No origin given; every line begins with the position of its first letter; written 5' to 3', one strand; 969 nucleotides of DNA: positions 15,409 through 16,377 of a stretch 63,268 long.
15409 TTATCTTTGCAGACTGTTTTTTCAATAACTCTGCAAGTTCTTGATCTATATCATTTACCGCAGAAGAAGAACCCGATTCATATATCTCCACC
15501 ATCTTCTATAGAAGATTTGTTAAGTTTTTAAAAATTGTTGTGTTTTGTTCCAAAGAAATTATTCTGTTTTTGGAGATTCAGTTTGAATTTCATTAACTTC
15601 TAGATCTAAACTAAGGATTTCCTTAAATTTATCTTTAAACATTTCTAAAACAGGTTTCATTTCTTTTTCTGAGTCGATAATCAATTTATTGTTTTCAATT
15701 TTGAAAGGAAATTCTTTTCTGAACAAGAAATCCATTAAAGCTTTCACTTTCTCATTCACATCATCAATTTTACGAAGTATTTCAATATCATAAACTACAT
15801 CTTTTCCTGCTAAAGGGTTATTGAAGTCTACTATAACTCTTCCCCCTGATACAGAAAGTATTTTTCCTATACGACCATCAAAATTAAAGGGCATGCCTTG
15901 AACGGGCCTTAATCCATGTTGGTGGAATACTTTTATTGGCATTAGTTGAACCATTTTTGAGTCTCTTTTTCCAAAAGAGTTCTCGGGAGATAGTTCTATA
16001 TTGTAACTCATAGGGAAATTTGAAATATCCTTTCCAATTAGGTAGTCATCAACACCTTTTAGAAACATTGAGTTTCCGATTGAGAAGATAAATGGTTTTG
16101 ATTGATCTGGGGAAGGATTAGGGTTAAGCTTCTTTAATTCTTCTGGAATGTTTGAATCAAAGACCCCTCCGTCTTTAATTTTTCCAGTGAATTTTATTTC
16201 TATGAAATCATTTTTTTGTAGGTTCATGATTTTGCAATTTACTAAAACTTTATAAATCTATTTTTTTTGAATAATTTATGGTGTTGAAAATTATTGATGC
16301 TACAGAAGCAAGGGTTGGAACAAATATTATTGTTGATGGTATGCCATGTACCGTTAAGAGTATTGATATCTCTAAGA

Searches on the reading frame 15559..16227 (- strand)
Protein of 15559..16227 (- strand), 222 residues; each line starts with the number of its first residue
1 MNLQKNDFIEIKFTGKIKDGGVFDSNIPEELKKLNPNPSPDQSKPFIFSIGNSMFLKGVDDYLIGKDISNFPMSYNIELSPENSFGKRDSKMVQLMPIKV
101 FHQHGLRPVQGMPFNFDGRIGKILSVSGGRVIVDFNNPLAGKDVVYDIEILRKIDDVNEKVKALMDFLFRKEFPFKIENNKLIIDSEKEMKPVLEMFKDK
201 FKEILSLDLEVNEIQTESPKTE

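Call 59: search_protein_families(library=pfam, proteins=[window:15559-16227:-], max_evalue=0.00001)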
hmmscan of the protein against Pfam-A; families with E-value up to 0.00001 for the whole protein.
window:15559-16227:- (222 aa): 2 families
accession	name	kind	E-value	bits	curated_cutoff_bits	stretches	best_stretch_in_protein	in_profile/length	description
PF22199.2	FKBP26_IF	-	1.8e-16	60.2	27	1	94-139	1-46/46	FKBP26, IF domain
PF00254.34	FKBP_C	-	4.9e-06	27.2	21.1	0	3-88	5-74/94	FKBP-type peptidyl-prolyl cis-trans isomerase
